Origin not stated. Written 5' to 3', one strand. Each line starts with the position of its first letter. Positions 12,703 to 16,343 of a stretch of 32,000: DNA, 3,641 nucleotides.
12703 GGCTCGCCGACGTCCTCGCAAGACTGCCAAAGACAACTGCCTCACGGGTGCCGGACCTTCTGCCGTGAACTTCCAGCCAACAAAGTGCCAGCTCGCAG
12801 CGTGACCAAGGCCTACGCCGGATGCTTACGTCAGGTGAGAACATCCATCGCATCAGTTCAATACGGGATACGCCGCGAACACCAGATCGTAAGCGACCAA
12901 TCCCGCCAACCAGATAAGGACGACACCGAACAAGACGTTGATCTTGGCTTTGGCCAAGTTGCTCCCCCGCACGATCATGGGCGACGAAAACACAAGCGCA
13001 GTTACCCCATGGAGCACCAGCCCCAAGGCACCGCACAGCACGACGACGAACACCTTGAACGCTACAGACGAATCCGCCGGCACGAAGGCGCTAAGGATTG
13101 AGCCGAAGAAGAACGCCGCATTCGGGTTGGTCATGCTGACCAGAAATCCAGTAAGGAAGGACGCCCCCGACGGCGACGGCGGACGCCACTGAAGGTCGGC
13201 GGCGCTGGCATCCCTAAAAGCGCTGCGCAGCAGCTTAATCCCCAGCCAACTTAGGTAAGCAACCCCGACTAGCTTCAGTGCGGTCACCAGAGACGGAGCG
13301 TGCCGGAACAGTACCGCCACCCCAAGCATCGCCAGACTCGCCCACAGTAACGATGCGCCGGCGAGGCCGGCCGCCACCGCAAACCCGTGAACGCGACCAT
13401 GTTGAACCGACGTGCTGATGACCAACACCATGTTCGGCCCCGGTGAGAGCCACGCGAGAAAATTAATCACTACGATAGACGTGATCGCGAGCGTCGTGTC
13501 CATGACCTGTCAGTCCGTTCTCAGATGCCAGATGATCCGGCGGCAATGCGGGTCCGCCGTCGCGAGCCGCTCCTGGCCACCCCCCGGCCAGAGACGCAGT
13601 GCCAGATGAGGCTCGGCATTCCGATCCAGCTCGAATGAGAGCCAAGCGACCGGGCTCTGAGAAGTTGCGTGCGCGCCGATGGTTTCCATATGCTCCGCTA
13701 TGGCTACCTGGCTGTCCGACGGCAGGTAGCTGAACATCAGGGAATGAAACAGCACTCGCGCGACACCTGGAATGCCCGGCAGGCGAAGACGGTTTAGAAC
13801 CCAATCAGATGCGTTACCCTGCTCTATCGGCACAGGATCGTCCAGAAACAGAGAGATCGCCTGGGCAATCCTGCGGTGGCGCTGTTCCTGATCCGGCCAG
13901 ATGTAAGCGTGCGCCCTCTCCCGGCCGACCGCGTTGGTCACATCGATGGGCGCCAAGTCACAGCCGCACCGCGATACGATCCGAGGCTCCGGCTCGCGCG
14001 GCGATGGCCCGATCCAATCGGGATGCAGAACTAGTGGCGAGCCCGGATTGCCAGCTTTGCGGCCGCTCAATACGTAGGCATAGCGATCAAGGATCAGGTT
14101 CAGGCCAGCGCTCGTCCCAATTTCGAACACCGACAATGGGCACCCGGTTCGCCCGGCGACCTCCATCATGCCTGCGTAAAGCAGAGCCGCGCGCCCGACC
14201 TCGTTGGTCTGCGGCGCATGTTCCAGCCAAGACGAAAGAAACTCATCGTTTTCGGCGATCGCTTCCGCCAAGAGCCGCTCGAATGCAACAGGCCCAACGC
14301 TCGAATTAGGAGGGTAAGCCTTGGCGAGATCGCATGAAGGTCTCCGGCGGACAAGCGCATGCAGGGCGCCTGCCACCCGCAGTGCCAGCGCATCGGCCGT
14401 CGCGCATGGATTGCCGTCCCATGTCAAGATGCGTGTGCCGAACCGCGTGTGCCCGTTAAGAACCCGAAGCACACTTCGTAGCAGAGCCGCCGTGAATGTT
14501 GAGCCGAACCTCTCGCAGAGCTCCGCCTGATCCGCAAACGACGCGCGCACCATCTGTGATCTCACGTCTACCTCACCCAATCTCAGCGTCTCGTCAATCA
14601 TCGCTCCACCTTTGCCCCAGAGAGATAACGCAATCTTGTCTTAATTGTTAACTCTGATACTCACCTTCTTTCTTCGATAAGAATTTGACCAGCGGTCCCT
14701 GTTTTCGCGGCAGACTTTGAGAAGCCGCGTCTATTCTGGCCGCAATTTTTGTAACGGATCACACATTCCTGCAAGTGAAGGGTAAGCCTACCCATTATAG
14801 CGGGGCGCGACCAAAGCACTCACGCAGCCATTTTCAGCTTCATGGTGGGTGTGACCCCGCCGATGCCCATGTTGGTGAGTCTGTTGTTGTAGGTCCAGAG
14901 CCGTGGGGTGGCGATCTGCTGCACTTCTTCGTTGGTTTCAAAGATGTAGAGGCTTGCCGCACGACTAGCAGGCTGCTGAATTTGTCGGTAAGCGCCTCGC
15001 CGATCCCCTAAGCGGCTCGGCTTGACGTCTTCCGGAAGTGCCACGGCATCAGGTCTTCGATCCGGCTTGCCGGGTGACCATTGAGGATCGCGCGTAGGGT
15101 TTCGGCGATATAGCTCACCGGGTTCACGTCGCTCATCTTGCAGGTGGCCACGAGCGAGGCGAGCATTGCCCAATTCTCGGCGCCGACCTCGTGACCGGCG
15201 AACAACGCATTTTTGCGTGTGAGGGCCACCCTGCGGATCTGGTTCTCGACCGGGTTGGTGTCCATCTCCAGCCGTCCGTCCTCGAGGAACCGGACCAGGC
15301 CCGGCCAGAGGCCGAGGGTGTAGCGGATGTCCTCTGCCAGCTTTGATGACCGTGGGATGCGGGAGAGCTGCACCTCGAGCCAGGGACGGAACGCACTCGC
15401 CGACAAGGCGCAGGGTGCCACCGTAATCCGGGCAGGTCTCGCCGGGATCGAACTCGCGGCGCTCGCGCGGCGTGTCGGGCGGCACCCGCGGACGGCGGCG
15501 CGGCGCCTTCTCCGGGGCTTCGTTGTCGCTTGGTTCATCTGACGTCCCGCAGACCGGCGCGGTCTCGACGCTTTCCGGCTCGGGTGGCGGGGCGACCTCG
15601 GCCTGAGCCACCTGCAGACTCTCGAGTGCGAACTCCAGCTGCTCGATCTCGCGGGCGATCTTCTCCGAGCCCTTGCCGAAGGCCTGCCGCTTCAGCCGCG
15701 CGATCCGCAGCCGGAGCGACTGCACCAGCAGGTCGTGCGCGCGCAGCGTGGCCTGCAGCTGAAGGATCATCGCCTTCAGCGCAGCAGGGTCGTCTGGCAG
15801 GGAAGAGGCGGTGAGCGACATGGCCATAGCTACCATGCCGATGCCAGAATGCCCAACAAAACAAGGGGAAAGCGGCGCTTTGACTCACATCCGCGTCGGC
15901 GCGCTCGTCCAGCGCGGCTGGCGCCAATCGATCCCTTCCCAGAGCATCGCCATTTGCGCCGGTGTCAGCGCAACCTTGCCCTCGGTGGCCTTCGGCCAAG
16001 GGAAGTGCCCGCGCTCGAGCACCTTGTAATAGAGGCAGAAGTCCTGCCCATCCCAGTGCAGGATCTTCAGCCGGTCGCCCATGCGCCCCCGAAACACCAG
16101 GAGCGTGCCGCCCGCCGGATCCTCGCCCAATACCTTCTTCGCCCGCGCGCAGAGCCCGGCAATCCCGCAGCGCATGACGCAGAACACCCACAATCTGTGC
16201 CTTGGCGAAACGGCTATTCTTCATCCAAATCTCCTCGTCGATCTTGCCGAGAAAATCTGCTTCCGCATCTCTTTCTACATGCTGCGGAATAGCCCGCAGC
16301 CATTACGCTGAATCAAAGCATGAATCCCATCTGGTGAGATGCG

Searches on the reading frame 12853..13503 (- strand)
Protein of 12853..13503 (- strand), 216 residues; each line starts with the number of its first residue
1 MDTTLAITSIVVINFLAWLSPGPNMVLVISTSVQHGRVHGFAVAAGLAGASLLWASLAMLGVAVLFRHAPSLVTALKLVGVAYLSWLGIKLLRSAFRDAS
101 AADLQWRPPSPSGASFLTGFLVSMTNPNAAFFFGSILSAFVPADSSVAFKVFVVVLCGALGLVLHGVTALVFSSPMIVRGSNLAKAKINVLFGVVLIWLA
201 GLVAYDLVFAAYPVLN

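Call 43: search_protein_families(library=pfam, proteins=[window:12853-13503:-], max_evalue=0.01)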
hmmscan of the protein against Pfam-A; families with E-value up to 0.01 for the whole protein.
window:12853-13503:- (216 aa): 1 family
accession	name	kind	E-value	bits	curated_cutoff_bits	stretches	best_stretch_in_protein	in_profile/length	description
PF01810.24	LysE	-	1.4e-30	106.6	25.6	1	18-206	4-192/193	LysE type translocator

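Call 100: search_protein_families(library=padloc, proteins=[window:12853-13503:-], max_evalue=0.001)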
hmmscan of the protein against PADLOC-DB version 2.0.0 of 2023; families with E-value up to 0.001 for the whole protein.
window:12853-13503:- (216 aa): 0 families

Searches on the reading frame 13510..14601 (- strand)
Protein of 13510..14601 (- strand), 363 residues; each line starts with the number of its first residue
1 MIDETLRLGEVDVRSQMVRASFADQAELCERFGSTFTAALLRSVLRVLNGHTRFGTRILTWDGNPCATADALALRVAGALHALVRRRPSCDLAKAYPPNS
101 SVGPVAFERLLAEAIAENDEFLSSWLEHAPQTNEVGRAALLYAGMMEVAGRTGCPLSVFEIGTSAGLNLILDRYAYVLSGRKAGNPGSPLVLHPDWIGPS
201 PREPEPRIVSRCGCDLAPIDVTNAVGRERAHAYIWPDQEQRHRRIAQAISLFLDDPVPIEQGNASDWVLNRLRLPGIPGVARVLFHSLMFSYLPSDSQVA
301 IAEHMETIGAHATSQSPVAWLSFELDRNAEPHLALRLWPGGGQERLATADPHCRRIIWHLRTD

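Call 20: search_solved_structures(query=window:13510-14601:-, max_evalue=1)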
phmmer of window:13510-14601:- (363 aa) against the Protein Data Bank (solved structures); distinct sequences matched with E-value up to 1: 1.
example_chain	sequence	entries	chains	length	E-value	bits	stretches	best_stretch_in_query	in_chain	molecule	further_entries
7pkt_K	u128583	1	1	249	0.15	14.3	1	155-209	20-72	mL80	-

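Call 36: find_homologous_proteins(query=window:13510-14601:-, max_evalue=0.00001)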
Query window:13510-14601:- (363 aa): 927 proteins with E <= 0.00001 among 8000 candidates; the best 120 are listed.
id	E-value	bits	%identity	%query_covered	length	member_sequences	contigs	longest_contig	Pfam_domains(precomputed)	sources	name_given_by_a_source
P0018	1.2e-234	796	100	96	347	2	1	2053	PF10094.15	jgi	jgi:hypothetical protein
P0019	1.2e-198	678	82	100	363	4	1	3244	PF10094.15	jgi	jgi:hypothetical protein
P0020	9.6e-109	382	54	94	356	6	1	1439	PF10094.15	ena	-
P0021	3.7e-103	363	52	93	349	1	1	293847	PF10094.15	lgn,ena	-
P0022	1.2e-102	362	52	94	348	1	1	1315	PF10094.15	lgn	-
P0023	2.6e-102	361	54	92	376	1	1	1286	PF10094.15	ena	-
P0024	5.8e-101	356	49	94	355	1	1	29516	PF10094.15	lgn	-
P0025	1.9e-98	348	50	94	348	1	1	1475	PF10094.15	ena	-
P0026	2.6e-98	348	48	96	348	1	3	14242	PF10094.15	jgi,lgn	-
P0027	5.3e-98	346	50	96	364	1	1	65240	PF10094.15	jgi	jgi:hypothetical protein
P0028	7.1e-97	343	49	94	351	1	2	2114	PF10094.15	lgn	-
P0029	1.7e-96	342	50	94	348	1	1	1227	PF10094.15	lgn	-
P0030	2.0e-96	341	48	94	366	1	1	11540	PF10094.15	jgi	-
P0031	2.6e-96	341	48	94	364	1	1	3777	PF10094.15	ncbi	-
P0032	3.7e-96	340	48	95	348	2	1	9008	PF10094.15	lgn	-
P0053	1.7e-90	322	46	95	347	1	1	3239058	PF10094.15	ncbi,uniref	ncbi:DUF2332 domain-containing protein [Prosthecomicrobium sp. N25]|uniref:DUF2332 domain-containing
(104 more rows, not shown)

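Call 37: find_encoding_contigs(protein=P0021, flank=8000, max_places=1)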
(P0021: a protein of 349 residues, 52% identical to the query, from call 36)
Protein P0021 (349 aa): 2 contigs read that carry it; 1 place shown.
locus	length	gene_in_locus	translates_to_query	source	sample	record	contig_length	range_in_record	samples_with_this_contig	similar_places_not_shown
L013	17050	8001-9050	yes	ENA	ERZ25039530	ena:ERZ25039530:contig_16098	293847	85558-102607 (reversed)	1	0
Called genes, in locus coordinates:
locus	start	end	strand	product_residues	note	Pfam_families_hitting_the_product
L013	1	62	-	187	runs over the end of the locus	PF06841:Phage_T4_gp19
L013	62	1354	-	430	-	PF04984:Phage_sheath_1 (weak), PF17482:Phage_sheath_1C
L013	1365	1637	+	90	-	-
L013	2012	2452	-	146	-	PF06841:Phage_T4_gp19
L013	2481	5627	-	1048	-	PF04984:Phage_sheath_1, PF17482:Phage_sheath_1C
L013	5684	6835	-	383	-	-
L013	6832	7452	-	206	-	PF14065:Pvc16_N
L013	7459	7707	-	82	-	-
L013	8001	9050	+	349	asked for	PF10094:DUF2332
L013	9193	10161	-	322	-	-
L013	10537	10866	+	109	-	PF04956:TrbC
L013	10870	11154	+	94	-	PF05101:VirB3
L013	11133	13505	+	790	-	PF27097:VirB4_TrbE_N, PF03135:CagE_TrbE_VirB, PF19044:P-loop_TraG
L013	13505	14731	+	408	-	PF04610:TrbL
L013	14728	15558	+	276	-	PF04335:VirB8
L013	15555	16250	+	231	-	PF03524:CagX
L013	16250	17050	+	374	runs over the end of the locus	PF03743:TrbI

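Call 38: find_encoding_contigs(protein=P0053, flank=8000, max_places=1)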
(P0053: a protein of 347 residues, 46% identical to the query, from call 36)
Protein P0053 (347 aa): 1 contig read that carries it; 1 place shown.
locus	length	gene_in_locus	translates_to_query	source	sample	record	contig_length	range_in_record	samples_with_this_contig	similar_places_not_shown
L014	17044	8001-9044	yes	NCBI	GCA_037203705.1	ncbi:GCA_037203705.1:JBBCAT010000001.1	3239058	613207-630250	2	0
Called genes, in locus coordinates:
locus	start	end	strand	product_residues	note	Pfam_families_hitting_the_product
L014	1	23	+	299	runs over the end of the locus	PF01039:Carboxyl_trans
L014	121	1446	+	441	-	PF08245:Mur_ligase_M (weak), PF02875:Mur_ligase_C (weak), PF27239:FOL3_C (weak)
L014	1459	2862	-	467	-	PF00392:GntR, PF00155:Aminotran_1_2, PF12897:Asp_aminotransf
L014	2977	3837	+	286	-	PF00892:EamA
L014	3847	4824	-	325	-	PF03186:CobD_Cbib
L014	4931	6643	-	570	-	PF02743:dCache_1, PF00672:HAMP (weak), PF07568:HisKA_2, PF13581:HATPase_c_2, PF02518:HATPase_c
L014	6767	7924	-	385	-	PF00285:Citrate_synt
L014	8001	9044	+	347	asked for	PF10094:DUF2332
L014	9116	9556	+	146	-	-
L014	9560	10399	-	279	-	PF04321:RmlD_sub_bind, PF01073:3Beta_HSD, PF01370:Epimerase, PF13460:NAD_binding_10 (weak), PF16363:GDP_Man_Dehyd (weak)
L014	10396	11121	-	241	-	PF00392:GntR, PF07729:FCD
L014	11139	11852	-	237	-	PF03737:RraA-like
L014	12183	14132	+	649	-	PF00496:SBP_bac_5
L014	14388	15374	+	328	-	PF19300:BPD_transp_1_N, PF00528:BPD_transp_1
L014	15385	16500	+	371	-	PF12911:OppC_N, PF00528:BPD_transp_1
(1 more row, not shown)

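Call 43: search_protein_families(library=pfam, proteins=[window:13510-14601:-], max_evalue=0.01)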
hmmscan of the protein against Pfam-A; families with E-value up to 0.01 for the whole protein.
window:13510-14601:- (363 aa): 1 family
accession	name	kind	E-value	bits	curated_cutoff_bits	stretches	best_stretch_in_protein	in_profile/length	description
PF10094.14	DUF2332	-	4.3e-104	349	25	1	20-358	2-334/334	Uncharacterized protein conserved in bacteria (DUF2332)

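Call 48: predict_structure(alignment_id=A2)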
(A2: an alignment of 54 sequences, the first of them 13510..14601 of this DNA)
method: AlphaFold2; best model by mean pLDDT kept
length: 363 residues; sequences in the alignment: 54
mean_pLDDT: 95.0   pTM: 0.91
mean pLDDT of the five models: 95.0, 94.9, 94.7, 94.3, 93.9
residues with pLDDT >= 90: 330; 70-90: 31; 50-70: 1; < 50: 1
segments of 3 or more residues with pLDDT < 50: none
pLDDT, mean of each block of 10 residues (from residue 1): 75 93 96 96 96 97 93 97 94 95 96 97 94 91 98 98 95 98 98 97 96 96 96 95 97 97 98 95 97 95 98 98 93 97 95 94 60
secondary structure, 60 per line:
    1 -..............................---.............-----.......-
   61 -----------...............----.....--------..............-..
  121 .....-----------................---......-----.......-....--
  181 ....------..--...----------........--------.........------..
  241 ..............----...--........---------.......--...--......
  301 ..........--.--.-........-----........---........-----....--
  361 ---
elements in order: H2-31 H35-47 H53-59 H72-86 H91-95 H104-117 H119-125 H137-152 E156-161 H167-173 E175-178 E181-184 E195-197 E208-215 H224-232 H239-254 E259-261 H264-271 E281-287 H295-310 E318-325 E331-338 E342-349 E355-358

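Call 52: fold_search(model_id=the predicted structure, library=pdb)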
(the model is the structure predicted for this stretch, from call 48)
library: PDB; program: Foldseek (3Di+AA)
matches with E <= 10: 891; with E <= 0.001: 0
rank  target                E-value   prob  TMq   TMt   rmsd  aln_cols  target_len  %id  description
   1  5b3g_B                1.0e-03  0.93  0.26  0.23  15.0       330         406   13  The crystal structure of the heterodimer of SHORT-ROOT and SCARECROW GRAS domains (released 2017-03-01)
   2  2zzk_B                1.5e-03  0.94  0.24  0.15  12.4       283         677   11  Crystal structure of tRNA wybutosine synthesizing enzyme TYW4 (released 2009-06-02)
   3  3ou7_C                1.6e-03  0.89  0.20  0.30  17.7       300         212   11  DhpI-SAM-HEP complex (released 2010-10-27)
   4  8fts                  3.4e-03  0.89  0.25  0.27  17.1       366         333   12  SgvM methyltransferase with SAH and alpha-ketoleucine (released 2023-11-01)
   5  8rxf                  3.6e-03  0.89  0.26  0.27  16.5       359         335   15  Crystal structure of S-SAD phased alpha-keto C-methyl transferase SgvM bound to ketoleucine (released 2024-07-03)
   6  4uy6                  3.8e-03  0.84  0.23  0.25  13.5       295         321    9  Crystal structure of Histidine and SAH bound Histidine-specific methyltransferase EgtD from Mycobacterium smegmatis (released 2014-10-08)
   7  8ftr                  4.1e-03  0.89  0.26  0.28  17.8       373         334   13  SgvM methyltransferase with MTA and alpha-ketoleucine (released 2023-11-01)
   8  9o4k_A                4.1e-03  0.66  0.24  0.21  21.0       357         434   13  Cryo-EM Structure of the Arabidopsis GA3-GID1A-RGA-SLY1-ASK1 Complex (released 2025-07-23)
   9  4pin_A                4.3e-03  0.85  0.23  0.26  14.8       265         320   12  Ergothioneine-biosynthetic methyltransferase EgtD in complex with N,N-dimethylhistidine (released 2014-12-03)
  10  5hyz                  5.1e-03  0.57  0.19  0.19  14.7       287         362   10  Crystal Structure of SCL7 in Oryza sativa (released 2016-04-27)
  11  1rjd_C                5.4e-03  0.87  0.25  0.27  12.4       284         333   13  Structure of PPM1, a leucine carboxy methyltransferase involved in the regulation of protein phosphatase 2A activity (released 2003-12-02)
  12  2i71_B                5.4e-03  0.72  0.20  0.20  10.2       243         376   11  Crystal structure of a Conserved Protein of Unknown Function from Sulfolobus solfataricus P2 (released 2006-10-03)
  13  2zw9_B                6.0e-03  0.84  0.25  0.15  12.3       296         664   10  Crystal structure of tRNA wybutosine synthesizing enzyme TYW4 (released 2009-06-02)
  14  6kpd_C                6.4e-03  0.75  0.25  0.24  15.6       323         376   12  The crystal structure of the BALDIBIS/IDD9 bound to the homodimeric SCL3 (released 2020-09-02)
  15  2zzk_A                6.8e-03  0.72  0.24  0.15  15.1       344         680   11  Crystal structure of tRNA wybutosine synthesizing enzyme TYW4 (released 2009-06-02)
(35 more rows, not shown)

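Call 62: search_protein_families(library=pfam, proteins=[L013:9193-10161:-], max_evalue=1)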
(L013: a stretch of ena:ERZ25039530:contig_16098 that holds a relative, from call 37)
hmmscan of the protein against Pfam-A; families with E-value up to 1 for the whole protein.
L013:9193-10161:- (322 aa): 1 family
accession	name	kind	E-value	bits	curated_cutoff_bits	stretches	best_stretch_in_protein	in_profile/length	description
PF16318.11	DUF4957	-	0.13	12.5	30.8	0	233-298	56-123/142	Domain of unknown function (DUF4957)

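Call 100: search_protein_families(library=padloc, proteins=[window:13510-14601:-], max_evalue=0.001)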
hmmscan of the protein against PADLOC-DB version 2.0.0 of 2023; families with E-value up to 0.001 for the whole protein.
window:13510-14601:- (363 aa): 0 families

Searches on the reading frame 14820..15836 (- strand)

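Call 43: search_protein_families(library=pfam, proteins=[window:14820-15836:-], max_evalue=0.01)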
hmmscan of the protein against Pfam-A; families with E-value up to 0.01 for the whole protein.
window:14820-15836:- (338 aa): 1 family
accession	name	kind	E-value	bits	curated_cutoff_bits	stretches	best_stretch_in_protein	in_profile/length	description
PF13007.12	LZ_Tnp_IS66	-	3.5e-10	40.9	22.9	1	41-126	2-70/71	Transposase C of IS166 homeodomain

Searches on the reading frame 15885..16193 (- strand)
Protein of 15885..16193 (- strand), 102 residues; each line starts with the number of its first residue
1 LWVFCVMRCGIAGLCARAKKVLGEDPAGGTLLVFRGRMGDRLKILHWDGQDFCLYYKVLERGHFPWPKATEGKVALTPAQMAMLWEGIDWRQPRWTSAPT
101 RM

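Call 43: search_protein_families(library=pfam, proteins=[window:15885-16193:-], max_evalue=0.01)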
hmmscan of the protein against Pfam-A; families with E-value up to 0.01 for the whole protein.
window:15885-16193:- (102 aa): 1 family
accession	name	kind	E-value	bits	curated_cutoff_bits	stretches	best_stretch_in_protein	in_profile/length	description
PF05717.18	TnpB_IS66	-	3.8e-30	104.2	26.6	1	7-94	12-100/101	IS66 Orf2 like protein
